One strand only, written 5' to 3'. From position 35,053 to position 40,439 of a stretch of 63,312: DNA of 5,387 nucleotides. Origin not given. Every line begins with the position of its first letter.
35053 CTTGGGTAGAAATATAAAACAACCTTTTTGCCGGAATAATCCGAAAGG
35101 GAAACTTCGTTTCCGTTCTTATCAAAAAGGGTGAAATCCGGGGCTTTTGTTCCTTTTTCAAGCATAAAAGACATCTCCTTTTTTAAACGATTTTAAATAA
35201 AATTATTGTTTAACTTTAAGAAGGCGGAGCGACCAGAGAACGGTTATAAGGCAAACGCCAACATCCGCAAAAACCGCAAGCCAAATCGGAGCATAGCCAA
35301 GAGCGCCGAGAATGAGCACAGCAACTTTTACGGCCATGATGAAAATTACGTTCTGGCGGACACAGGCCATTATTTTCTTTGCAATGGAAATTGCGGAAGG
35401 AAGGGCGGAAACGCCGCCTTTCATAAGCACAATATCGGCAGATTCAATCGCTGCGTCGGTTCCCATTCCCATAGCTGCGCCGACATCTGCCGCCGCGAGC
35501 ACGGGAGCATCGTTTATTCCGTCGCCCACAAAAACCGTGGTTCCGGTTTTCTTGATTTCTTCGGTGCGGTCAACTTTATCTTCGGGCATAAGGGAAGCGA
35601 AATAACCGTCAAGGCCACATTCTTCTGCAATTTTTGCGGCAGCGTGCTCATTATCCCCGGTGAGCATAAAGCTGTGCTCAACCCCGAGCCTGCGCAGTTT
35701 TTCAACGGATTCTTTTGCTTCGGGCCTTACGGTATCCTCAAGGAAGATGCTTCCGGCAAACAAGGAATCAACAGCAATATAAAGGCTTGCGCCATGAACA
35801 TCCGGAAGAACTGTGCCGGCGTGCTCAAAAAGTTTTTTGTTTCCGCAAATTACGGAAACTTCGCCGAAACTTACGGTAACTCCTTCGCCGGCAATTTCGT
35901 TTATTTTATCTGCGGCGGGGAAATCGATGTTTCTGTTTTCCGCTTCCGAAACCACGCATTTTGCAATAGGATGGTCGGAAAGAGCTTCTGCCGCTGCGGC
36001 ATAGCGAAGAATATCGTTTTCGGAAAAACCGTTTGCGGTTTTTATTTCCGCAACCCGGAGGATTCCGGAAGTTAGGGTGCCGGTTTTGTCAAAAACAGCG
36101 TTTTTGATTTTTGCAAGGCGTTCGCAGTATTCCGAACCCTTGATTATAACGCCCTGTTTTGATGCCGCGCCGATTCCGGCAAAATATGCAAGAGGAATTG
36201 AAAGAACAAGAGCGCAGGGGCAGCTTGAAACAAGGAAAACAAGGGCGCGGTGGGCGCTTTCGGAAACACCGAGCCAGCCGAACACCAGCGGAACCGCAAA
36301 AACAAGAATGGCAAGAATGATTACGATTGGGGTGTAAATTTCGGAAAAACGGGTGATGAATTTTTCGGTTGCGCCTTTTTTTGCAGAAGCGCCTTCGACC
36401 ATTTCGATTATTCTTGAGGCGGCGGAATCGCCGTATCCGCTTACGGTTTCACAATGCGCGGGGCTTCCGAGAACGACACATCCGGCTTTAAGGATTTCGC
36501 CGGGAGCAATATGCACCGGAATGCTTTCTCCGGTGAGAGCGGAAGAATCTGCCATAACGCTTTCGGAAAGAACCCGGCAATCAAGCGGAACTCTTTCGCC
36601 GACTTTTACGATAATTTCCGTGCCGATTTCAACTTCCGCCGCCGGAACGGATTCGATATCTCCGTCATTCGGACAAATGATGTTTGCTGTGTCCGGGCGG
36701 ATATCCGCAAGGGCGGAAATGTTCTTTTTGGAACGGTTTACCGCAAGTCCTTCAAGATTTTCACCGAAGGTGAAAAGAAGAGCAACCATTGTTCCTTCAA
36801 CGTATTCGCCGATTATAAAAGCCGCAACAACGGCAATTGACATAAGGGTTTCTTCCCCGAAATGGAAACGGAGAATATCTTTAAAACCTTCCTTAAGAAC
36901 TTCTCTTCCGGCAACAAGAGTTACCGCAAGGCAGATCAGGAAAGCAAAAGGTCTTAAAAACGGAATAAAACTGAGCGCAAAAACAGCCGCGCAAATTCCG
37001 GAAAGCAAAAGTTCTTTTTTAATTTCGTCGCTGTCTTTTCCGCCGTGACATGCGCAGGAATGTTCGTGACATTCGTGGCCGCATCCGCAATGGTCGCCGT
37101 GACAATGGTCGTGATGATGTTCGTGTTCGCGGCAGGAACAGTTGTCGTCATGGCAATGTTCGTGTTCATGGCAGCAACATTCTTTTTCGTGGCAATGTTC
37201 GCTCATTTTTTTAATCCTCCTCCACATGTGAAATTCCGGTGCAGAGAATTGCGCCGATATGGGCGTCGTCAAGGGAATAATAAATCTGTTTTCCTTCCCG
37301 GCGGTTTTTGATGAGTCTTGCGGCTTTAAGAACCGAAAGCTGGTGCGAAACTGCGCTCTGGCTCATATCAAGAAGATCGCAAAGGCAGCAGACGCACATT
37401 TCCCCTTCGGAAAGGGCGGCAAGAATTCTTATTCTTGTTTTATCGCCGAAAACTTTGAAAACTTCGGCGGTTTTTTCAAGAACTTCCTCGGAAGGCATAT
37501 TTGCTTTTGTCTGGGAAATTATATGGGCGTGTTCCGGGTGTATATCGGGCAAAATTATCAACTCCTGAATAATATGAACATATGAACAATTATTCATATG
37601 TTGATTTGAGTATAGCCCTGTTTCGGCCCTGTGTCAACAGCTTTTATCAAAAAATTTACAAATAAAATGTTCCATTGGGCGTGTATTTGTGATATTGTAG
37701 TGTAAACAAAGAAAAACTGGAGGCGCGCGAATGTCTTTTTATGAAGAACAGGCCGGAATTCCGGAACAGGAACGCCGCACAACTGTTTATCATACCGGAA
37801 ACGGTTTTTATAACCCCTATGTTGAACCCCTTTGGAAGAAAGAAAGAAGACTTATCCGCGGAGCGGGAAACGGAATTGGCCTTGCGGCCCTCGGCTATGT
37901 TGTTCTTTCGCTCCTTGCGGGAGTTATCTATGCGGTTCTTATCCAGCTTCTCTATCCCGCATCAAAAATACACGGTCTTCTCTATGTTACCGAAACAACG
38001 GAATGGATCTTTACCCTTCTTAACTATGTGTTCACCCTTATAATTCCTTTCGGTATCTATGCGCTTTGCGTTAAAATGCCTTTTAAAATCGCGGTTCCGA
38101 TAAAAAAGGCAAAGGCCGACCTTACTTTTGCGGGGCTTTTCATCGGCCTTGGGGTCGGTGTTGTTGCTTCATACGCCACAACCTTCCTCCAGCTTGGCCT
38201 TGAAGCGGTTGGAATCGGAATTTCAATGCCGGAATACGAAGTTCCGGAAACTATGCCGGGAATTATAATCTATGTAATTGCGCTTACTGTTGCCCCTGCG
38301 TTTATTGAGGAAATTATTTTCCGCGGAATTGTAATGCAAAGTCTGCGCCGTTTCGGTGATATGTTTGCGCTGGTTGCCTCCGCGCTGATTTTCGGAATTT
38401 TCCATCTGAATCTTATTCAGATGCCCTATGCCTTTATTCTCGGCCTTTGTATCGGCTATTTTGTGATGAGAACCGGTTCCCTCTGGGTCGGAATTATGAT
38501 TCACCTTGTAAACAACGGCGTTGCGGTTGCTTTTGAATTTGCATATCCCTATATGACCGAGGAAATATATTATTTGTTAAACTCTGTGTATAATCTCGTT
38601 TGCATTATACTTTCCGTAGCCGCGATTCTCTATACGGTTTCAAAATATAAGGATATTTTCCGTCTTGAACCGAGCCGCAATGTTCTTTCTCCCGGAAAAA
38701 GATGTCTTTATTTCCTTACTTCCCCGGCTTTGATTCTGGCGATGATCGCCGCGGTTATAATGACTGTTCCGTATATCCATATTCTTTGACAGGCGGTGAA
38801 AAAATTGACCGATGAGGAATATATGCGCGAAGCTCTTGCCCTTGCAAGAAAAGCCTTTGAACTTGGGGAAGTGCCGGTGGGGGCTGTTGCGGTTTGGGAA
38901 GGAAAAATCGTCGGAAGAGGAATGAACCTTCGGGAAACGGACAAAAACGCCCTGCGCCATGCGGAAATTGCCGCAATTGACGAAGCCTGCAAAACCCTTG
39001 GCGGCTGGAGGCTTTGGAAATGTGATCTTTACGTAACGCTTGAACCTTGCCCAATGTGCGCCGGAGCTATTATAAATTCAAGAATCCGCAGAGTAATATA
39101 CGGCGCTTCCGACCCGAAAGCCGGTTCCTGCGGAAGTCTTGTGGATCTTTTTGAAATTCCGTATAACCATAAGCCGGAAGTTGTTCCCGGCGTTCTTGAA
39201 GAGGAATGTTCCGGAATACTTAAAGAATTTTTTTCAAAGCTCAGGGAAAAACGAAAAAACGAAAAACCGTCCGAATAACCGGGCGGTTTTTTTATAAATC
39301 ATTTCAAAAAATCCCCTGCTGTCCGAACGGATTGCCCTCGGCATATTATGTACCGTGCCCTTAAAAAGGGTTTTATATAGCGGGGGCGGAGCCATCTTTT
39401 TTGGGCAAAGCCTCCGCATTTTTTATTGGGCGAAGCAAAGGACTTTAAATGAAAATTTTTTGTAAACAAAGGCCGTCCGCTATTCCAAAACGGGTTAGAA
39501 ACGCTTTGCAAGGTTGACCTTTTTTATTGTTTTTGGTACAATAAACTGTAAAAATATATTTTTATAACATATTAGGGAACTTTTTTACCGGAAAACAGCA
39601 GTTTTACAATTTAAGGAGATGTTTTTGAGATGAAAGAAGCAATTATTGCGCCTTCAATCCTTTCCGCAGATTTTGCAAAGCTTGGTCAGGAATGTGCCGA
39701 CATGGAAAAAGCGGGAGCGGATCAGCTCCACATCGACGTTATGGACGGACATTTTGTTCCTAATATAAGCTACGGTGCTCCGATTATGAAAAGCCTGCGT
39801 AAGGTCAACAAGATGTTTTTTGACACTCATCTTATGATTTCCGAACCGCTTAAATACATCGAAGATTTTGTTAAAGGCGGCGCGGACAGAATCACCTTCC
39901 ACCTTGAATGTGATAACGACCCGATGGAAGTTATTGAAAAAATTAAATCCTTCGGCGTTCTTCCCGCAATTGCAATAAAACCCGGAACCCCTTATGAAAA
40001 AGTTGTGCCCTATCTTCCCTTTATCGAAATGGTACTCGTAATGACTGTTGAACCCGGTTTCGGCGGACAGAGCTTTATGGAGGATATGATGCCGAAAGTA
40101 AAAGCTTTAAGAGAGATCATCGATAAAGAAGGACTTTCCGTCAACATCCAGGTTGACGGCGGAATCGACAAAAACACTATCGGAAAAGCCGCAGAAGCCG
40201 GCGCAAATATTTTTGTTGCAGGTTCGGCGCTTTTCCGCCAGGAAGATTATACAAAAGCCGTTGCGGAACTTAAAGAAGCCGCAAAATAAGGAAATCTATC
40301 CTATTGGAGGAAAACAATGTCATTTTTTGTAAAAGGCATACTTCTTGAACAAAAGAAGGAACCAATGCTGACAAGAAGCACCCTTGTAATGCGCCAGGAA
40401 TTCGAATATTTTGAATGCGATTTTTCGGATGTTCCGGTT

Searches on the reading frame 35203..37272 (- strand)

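Call 100: search_protein_families(library=pfam, proteins=[window:35203-37272:-], max_evalue=0.00001)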
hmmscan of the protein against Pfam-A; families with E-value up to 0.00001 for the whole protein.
window:35203-37272:- (689 aa): 2 families
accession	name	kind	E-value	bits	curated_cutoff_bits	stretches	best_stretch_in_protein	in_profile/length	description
PF00122.25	E1-E2_ATPase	-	5.4e-43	147.1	28.1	1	192-373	3-181/181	E1-E2 ATPase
PF00702.32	Hydrolase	-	2e-26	94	26.4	1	389-596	1-191/191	haloacid dehalogenase-like hydrolase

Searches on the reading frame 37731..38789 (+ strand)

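Call 100: search_protein_families(library=pfam, proteins=[window:37731-38789:+], max_evalue=0.00001)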
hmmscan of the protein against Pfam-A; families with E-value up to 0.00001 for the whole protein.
window:37731-38789:+ (352 aa): 1 family
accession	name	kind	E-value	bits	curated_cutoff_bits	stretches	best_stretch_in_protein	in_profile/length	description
PF02517.21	Rce1-like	-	2.5e-21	76.2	22.4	1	178-263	4-92/93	Type II CAAX prenyl endopeptidase Rce1-like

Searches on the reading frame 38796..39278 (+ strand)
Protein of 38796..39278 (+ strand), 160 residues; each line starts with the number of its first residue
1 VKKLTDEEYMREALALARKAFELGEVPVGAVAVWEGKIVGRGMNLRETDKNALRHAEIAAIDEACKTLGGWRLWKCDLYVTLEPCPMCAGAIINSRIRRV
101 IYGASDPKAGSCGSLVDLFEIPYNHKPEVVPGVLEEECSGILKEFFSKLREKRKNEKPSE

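Call 100: search_protein_families(library=pfam, proteins=[window:38796-39278:+], max_evalue=0.00001)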
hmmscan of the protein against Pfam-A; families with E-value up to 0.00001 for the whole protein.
window:38796-39278:+ (160 aa): 2 families
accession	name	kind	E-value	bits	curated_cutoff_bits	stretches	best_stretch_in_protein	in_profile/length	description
PF14437.12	MafB19-deam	-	6.4e-43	146.5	27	1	6-150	3-142/142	MafB19-like deaminase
PF00383.29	dCMP_cyt_deam_1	-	4e-30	104.2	25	1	5-103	3-101/102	Cytidine and deoxycytidylate deaminase zinc-binding region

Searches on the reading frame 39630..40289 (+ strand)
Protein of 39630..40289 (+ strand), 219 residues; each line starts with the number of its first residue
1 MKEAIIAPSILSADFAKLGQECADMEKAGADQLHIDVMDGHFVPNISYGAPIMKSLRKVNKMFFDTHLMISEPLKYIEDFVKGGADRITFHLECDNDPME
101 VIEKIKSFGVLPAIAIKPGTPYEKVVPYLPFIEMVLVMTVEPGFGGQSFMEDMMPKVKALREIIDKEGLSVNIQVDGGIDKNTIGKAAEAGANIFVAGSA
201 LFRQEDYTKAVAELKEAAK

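Call 100: search_protein_families(library=pfam, proteins=[window:39630-40289:+], max_evalue=0.00001)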
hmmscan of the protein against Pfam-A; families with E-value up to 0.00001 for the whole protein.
window:39630-40289:+ (219 aa): 1 family
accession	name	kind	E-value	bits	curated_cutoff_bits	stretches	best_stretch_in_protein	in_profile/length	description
PF00834.25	Ribul_P_3_epim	-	7.6e-73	244.6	21.1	1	6-202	2-198/198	Ribulose-phosphate 3 epimerase family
